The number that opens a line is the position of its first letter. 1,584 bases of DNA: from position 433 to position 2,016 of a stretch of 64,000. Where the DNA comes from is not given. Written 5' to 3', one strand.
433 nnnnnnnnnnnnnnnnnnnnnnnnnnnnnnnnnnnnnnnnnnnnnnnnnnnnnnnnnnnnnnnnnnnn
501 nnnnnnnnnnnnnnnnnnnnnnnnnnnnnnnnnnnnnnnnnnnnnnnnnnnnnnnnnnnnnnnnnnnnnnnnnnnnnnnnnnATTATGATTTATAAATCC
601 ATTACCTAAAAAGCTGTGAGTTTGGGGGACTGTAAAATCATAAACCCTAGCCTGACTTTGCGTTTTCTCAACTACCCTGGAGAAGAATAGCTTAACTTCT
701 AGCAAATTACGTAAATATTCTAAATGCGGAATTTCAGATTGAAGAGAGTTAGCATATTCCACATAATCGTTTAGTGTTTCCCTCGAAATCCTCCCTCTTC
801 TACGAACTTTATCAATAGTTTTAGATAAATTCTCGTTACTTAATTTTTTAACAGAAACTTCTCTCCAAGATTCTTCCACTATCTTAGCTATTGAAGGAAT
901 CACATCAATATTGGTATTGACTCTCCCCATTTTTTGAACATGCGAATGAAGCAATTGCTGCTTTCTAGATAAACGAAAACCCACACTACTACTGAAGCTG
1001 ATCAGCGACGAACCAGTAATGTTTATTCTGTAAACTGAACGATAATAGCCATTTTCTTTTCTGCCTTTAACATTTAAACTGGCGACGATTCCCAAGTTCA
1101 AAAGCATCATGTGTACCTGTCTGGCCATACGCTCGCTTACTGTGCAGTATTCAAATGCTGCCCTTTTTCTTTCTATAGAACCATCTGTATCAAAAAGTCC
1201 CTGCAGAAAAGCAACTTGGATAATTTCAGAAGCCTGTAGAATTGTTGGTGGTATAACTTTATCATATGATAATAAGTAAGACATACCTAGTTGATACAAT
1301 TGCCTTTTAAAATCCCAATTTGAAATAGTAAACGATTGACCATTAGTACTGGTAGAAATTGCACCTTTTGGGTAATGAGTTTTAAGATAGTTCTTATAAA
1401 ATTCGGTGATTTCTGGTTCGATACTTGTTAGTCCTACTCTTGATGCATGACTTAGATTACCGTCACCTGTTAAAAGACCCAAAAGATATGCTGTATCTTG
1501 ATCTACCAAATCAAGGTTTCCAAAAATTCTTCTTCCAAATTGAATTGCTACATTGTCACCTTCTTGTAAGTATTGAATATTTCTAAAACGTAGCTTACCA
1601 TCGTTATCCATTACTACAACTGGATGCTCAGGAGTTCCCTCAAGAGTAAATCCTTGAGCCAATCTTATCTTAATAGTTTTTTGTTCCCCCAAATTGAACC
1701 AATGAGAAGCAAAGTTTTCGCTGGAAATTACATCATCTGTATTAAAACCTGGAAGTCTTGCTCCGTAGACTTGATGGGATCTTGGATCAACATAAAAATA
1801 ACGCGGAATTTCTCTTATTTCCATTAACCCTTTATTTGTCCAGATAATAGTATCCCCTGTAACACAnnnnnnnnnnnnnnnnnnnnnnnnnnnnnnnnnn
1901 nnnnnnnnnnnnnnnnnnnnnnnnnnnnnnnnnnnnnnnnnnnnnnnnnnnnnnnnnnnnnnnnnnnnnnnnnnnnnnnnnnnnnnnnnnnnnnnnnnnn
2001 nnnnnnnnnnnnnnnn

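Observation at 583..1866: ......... intein splitting the Walker A GKT motif of FtsH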

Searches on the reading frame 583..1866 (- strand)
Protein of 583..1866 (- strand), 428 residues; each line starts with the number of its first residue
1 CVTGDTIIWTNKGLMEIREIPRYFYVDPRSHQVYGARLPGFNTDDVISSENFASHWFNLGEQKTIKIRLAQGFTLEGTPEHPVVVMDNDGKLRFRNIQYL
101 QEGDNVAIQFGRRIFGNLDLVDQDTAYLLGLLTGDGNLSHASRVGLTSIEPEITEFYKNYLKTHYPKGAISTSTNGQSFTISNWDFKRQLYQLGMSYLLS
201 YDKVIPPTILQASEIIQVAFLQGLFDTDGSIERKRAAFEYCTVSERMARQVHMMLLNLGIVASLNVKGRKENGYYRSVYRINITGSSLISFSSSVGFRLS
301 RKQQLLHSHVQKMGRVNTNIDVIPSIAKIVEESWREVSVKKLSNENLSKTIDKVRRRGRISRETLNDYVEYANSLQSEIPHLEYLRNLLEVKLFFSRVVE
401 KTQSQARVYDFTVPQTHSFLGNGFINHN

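Call 6: search_protein_families(library=pfam, proteins=[window:583-1866:-], max_evalue=0.01)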
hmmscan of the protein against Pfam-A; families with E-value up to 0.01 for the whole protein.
window:583-1866:- (428 aa): 3 families
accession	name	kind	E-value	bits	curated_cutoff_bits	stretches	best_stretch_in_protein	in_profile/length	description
PF14528.11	LAGLIDADG_3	-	2.4e-19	69.8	22.5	1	217-291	3-77/82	LAGLIDADG-like domain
PF14890.11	Intein_splicing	-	7.9e-14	52.2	35.8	1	42-428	27-155/155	Intein splicing domain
PF05204.19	Hom_end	-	1.5e-05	25.5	21.1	1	213-288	8-90/110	Homing endonuclease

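Call 7: search_protein_families(library=ncbifam, proteins=[window:583-1866:-], max_evalue=0.01)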
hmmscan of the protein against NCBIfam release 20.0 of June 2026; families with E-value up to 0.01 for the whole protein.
window:583-1866:- (428 aa): 15 families
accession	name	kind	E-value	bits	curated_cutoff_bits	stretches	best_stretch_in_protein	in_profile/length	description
NF038098.1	GyrA_w_intein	exception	1.8e-29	102.3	1850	1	1-428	117-537/1232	intein-containing DNA gyrase subunit A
NF005852.0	PRK07773.1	equivalog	7.9e-26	90.6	780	1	54-428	443-826/886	replicative DNA helicase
NF011418.0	PRK14845.1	equivalog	2e-16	59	756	2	60-315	89-317/1049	translation initiation factor IF-2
NF006207.0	PRK08332.1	equivalog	1.8e-15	55.3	2400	1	52-303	370-567/1684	vitamin B12-dependent ribonucleotide reductase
NF003157.0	PRK04132.1-2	equivalog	1.2e-14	53.3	1103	1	1-323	50-366/864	replication factor C small subunit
NF003159.0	PRK04132.1-4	equivalog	1.2e-13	50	999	1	1-313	60-348/852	replication factor C small subunit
NF011491.0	PRK14898.1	equivalog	7.2e-13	47.5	783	1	121-428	241-543/860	DNA-directed RNA polymerase subunit A''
NF007072.0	PRK09519.1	equivalog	4.9e-12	45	1024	1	54-263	297-511/790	intein-containing recombinase RecA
NF045703.1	rSAM_Tes_intein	exception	8.4e-11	40.4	1700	1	126-334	372-584/1040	tetraether lipid synthase Tes, intein-containing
TIGR01445.1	intein_Nterm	domain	4.9e-10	40.3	24.5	1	1-85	1-83/83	intein N-terminal splicing region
NF003158.0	PRK04132.1-3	equivalog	2.6e-09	34.7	1750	1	1-269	62-310/1437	replication factor C small subunit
TIGR01443.1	intein_Cterm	domain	3.5e-07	30.3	15.6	1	408-428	2-23/24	intein C-terminal splicing region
NF038162.1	RtcB_rel_intein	exception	1e-06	27.1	1150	1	168-428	303-578/961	intein-containing RtcB family protein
NF011303.0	PRK14715.1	equivalog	7.3e-06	23.3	1585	1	203-317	1200-1330/1627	DNA-directed DNA polymerase II large subunit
NF011287.0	PRK14698.1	equivalog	0.00074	17.6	1238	1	205-286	474-551/1017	V-type ATP synthase subunit A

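Call 8: search_solved_structures(query=window:583-1866:-, max_evalue=0.01, show_alignments=2)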
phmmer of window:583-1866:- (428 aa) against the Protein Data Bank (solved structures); distinct sequences matched with E-value up to 0.01: 10.
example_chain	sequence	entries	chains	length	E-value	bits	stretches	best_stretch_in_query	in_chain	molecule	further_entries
1dq3_A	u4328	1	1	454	4.6e-07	32.4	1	66-304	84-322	ENDONUCLEASE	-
4e2u_A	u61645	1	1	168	0.00021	23.6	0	52-94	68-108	Pho radA intein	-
2lqm_A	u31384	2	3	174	0.00028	23.2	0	52-90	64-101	Pho radA intein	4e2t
7qsu_A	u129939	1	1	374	0.00037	22.8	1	119-282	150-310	V-ATPase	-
7qss_A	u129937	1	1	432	0.00047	22.5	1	119-285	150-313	V-type ATP synthase alpha chain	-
6rpq_A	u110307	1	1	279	0.00076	21.8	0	390-428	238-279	Ubiquitin-like protein SMT3,1108aa long hypothetical cell division control protein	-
6rpp_A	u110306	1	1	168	0.00089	21.5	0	56-111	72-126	Cell division control protein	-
5o6i_A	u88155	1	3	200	0.0047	19.2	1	121-283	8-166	Homing endonuclease I-DmoI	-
2cw7_A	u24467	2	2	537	0.0061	18.8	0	195-277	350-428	Endonuclease PI-PkoII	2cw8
5o6g_A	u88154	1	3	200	0.0065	18.7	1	121-283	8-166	Homing endonuclease I-DmoI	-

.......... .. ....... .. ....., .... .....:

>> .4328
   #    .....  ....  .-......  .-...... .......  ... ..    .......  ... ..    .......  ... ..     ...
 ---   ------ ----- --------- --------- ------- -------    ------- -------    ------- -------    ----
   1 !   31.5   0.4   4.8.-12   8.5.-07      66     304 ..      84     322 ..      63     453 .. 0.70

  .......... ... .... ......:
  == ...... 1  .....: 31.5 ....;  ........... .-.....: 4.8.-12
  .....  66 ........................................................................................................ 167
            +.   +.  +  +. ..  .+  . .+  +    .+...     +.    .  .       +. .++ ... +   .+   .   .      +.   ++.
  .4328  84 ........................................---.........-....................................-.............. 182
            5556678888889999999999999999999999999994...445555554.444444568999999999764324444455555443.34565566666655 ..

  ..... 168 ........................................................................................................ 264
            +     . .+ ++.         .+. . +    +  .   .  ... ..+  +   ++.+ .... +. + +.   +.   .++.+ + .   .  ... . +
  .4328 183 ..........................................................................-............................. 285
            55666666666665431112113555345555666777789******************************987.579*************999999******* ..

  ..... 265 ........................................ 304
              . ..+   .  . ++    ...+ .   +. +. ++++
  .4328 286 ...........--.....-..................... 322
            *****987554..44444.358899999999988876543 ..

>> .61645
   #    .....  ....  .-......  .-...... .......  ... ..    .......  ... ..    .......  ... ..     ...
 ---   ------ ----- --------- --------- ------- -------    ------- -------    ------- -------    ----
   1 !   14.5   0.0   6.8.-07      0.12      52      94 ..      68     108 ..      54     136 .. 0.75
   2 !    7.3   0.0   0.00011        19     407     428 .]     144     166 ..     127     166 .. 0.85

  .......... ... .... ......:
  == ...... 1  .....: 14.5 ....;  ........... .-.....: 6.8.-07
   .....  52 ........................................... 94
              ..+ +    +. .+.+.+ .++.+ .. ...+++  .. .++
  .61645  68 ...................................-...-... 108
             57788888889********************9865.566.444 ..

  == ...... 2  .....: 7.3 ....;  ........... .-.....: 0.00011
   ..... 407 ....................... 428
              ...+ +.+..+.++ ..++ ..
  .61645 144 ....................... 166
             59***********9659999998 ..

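Call 10: find_homologous_proteins(query=window:583-1866:-, max_evalue=0.00001)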
Query window:583-1866:- (428 aa): 43 proteins with E <= 0.00001 among 3463 candidates.
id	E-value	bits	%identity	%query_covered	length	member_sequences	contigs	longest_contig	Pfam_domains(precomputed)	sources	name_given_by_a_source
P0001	7.4e-185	633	78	82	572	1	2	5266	PF06480.21,PF14528.12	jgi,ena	-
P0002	1.1e-164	566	62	92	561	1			PF06480.21,PF14528.12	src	-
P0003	2.5e-162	559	57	100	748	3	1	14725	PF14528.12,PF00004.36,PF14890.12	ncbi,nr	ncbi:AAA family ATPase [Patescibacteria group bacterium]|nr:AAA family ATPase [Patescibacteria group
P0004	2.4e-145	503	74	70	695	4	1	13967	PF14528.12,PF00004.36,PF17862.8,PF01434.25,PF14890.12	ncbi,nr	ncbi:MAG: ATP-dependent zinc metalloprotease FtsH [Candidatus Daviesbacteria bacterium GW2011_GWB1_3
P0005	1.4e-126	441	47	100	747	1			PF14528.12,PF00004.36,PF14890.12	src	-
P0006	1.4e-118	414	46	100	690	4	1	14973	PF05204.20,PF06480.21,PF14528.12,PF00004.36,PF14890.12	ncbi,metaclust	ncbi:MAG: hypothetical protein UR31_C0021G0014, partial [Parcubacteria group bacterium GW2011_GWA2_3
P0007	2.7e-107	377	45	93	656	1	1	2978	PF06480.21,PF14528.12,PF14890.12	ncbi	-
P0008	5.8e-99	350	61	58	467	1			PF06480.21,PF14528.12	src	-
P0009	7.0e-75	271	37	95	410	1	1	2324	PF14528.12,PF14890.12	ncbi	ncbi:hypothetical protein COX09_02280, partial [Candidatus Beckwithbacteria bacterium CG23_combo_of_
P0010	6.5e-70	254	50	52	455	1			-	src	-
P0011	1.4e-53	200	49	46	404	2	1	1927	PF06480.21,PF14890.12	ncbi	-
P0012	9.8e-51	191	31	100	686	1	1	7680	PF05204.20,PF13604.13,PF14528.12,PF02562.23,PF14890.12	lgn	-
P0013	1.5e-48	184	30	100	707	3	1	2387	PF05204.20,PF14528.12,PF00488.28,PF27441.1,PF14890.12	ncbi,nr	ncbi:LAGLIDADG family homing endonuclease, partial [Candidatus Marithioploca araucensis]|nr:LAGLIDAD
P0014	1.5e-47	181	30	100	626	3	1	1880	PF14528.12,PF00488.28,PF14890.12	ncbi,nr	ncbi:MAG TPA: hypothetical protein EYP55_07255, partial [Anaerolineae bacterium]|nr:hypothetical pro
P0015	1.9e-47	180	32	100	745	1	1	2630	PF14528.12,PF02562.23,PF14890.12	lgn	-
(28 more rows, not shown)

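Call 18: find_encoding_contigs(protein=P0003, flank=4000, max_places=3)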
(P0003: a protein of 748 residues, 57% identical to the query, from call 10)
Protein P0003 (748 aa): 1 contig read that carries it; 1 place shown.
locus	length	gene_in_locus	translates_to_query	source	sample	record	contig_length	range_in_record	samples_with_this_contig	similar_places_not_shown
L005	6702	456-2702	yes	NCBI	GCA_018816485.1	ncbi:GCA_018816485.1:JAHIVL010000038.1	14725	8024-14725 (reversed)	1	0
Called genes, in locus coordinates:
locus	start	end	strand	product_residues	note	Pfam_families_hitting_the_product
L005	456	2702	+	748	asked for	PF14890:Intein_splicing, PF14528:LAGLIDADG_3, PF00004:AAA (weak)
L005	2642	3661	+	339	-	PF00004:AAA, PF17862:AAA_lid_3, PF01434:Peptidase_M41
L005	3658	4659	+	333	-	PF02739:5_3_exonuc_N, PF01367:5_3_exonuc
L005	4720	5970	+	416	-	PF13439:Glyco_transf_4 (weak), PF20706:GT4-conflict (weak), PF00534:Glycos_transf_1, PF13692:Glyco_trans_1_4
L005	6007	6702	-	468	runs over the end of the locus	PF01229:Glyco_hydro_39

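Call 19: find_encoding_contigs(protein=P0004, flank=4000, max_places=3)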
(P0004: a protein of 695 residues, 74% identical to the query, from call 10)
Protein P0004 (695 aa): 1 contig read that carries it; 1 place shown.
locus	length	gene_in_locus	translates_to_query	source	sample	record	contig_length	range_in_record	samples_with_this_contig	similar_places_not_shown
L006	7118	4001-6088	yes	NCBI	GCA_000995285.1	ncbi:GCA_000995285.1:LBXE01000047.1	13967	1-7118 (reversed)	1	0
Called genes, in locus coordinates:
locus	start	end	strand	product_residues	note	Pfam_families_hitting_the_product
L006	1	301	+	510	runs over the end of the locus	-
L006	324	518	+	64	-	-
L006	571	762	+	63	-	-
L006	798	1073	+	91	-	PF02604:PhdYeFM_antitox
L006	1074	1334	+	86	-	-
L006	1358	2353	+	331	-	PF00579:tRNA-synt_1b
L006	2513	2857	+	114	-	PF01588:tRNA_bind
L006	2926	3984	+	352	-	-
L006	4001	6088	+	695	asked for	PF14528:LAGLIDADG_3, PF14890:Intein_splicing (weak), PF00004:AAA, PF17862:AAA_lid_3, PF01434:Peptidase_M41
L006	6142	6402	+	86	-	PF04014:MazE_antitoxin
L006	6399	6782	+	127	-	PF01850:PIN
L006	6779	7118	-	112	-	?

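Call 24: find_encoding_contigs(protein=P0006, flank=3000, max_places=2)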
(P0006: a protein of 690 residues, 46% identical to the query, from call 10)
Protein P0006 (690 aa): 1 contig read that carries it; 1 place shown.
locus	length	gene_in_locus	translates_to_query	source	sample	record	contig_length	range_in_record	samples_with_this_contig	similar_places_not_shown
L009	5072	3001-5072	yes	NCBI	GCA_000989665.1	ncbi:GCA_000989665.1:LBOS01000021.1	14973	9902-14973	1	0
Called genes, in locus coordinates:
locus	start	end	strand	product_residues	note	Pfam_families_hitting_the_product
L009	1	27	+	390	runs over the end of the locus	PF21710:Spt6_S1 (faint), PF00575:S1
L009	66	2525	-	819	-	PF04851:ResIII, PF00270:DEAD (faint), PF18766:SWI2_SNF2 (faint), PF00271:Helicase_C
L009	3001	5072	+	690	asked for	PF06480:FtsH_ext, PF14890:Intein_splicing, PF05204:Hom_end, PF14528:LAGLIDADG_3, PF00004:AAA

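Call 25: find_encoding_contigs(protein=P0001, flank=3000, max_places=3)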
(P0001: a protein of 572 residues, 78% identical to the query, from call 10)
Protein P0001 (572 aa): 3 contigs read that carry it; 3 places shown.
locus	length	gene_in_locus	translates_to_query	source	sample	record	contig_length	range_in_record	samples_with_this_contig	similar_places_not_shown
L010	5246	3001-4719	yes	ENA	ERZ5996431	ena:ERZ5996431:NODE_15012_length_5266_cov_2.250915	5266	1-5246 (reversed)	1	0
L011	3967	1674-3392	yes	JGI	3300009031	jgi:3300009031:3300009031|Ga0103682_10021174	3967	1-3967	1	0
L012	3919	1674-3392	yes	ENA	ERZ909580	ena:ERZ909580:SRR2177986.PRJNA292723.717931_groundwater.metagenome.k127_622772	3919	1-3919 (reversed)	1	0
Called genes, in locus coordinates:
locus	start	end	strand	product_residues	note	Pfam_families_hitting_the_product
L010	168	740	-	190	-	PF08478:POTRA_1 (weak)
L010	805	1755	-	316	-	PF01565:FAD_binding_4, PF02873:MurB_C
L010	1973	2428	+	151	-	PF00579:tRNA-synt_1b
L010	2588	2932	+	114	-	PF01588:tRNA_bind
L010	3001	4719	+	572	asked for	PF06480:FtsH_ext, PF14528:LAGLIDADG_3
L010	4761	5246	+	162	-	?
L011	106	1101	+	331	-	PF00579:tRNA-synt_1b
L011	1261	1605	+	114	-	PF01588:tRNA_bind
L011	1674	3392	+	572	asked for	PF06480:FtsH_ext, PF14528:LAGLIDADG_3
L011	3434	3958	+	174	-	PF14890:Intein_splicing (weak), PF00004:AAA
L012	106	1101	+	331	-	PF00579:tRNA-synt_1b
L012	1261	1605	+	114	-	PF01588:tRNA_bind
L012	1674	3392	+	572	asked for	PF06480:FtsH_ext, PF14528:LAGLIDADG_3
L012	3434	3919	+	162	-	?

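Call 40: predict_structure(alignment_id=A1)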
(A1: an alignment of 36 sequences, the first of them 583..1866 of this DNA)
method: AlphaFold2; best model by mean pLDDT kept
length: 428 residues; sequences in the alignment: 36
mean_pLDDT: 92.5   pTM: 0.92
mean pLDDT of the five models: 92.5, 92.3, 92.2, 90.9, 90.5
residues with pLDDT >= 90: 338; 70-90: 80; 50-70: 10; < 50: 0
segments of 3 or more residues with pLDDT < 50: none
pLDDT, mean of each block of 10 residues (from residue 1): 96 96 94 93 93 94 98 97 96 97 97 95 98 91 91 96 91 88 93 90 95 98 97 87 96 98 84 77 93 96 91 73 93 89 84 91 92 89 94 96 97 89 94
secondary structure, 60 per line:
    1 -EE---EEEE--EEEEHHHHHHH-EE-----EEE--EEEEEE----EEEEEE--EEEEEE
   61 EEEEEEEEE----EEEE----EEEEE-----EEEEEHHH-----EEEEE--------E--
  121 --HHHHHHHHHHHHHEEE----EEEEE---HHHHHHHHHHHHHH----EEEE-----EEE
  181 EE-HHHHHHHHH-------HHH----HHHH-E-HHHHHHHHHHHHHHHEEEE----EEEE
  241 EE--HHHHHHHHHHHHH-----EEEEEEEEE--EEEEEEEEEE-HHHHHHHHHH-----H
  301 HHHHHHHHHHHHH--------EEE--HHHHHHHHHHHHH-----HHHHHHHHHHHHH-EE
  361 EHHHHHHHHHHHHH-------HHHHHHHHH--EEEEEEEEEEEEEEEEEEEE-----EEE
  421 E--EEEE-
elements in order: E7-10 E13-16 H17-23 E32-34 E37-42 E47-52 E55-69 E74-77 E82-86 E92-96 E105-109 H123-135 E136-138 E143-147 H151-164 E169-172 E178-182 H184-192 H207-210 H214-228 E229-232 E237-242 H245-257 E263-271 E274-283 H285-294 H300-313 E322-324 H327-339 H345-357 E359-361 H362-374 H382-390 E393-412 E418-421 E424-427

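Call 43: fold_search(model_id=the predicted structure, library=pdb)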
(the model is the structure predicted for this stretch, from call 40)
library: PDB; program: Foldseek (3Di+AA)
matches with E <= 10: 722; with E <= 0.001: 74
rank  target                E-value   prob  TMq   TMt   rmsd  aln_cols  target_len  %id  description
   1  1dq3                  2.5e-26  1.00  0.63  0.60   7.0       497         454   19  CRYSTAL STRUCTURE OF AN ARCHAEAL INTEIN-ENCODED HOMING ENDONUCLEASE PI-PFUI (released 2000-07-05)
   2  7qss                  3.3e-26  1.00  0.71  0.70   5.9       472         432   21  Crystal structure of homing endonuclease-associated TliVMA intein (C1A) (released 2022-03-30)
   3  7qsu                  5.2e-22  1.00  0.61  0.70   6.8       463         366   19  Crystal structure of homing endonuclease-associated TliVMA intein (C1A, d333-339) (released 2022-03-30)
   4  7qst                  2.4e-20  1.00  0.55  0.64   7.0       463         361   18  Crystal structure of homing endonuclease-associated PhoVMA intein (C1A) (released 2022-03-30)
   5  2cw7                  4.1e-20  1.00  0.64  0.53   6.6       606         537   15  Crystal structure of intein homing endonuclease II (released 2006-04-18)
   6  1vde_B                1.3e-12  1.00  0.45  0.45   9.6       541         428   13  PI-SCEI, A HOMING ENDONUCLEASE WITH PROTEIN SPLICING ACTIVITY (released 1998-04-08)
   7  1ef0_A                2.6e-11  1.00  0.46  0.46   9.7       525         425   13  CRYSTAL STRUCTURE OF PI-SCEI MINIPRECURSOR (released 2000-06-07)
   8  1vde_A                1.1e-10  1.00  0.47  0.47  10.0       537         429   13  PI-SCEI, A HOMING ENDONUCLEASE WITH PROTEIN SPLICING ACTIVITY (released 1998-04-08)
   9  1lws_A                2.0e-10  1.00  0.45  0.45  10.0       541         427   13  Crystal structure of the intein homing endonuclease PI-SceI bound to its recognition sequence (released 2002-09-27)
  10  1lwt_A                3.6e-10  1.00  0.46  0.44  10.1       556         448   13  Crystal structure of the intein homing endonuclease PI-SceI bound to its substrate DNA (Ca2+ free) (released 2002-09-27)
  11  1jva_B                4.3e-10  1.00  0.45  0.45  10.4       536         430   11  CRYSTAL STRUCTURE OF THE VMA1-DERIVED ENDONUCLEASE BEARING THE N AND C EXTEIN PROPEPTIDES (released 2002-08-29)
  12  1um2_A                4.8e-10  1.00  0.47  0.48  10.0       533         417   12  Crystal Structure of the Vma1-Derived Endonuclease with the Ligated Extein Segment (released 2004-09-22)
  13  1dfa                  6.4e-10  1.00  0.47  0.49   8.4       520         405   13  CRYSTAL STRUCTURE OF PI-SCEI IN C2 SPACE GROUP (released 1999-12-08)
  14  1um2_B                6.4e-10  1.00  0.46  0.47  10.3       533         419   12  Crystal Structure of the Vma1-Derived Endonuclease with the Ligated Extein Segment (released 2004-09-22)
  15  1jva_A                1.0e-09  1.00  0.45  0.45  10.3       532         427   12  CRYSTAL STRUCTURE OF THE VMA1-DERIVED ENDONUCLEASE BEARING THE N AND C EXTEIN PROPEPTIDES (released 2002-08-29)
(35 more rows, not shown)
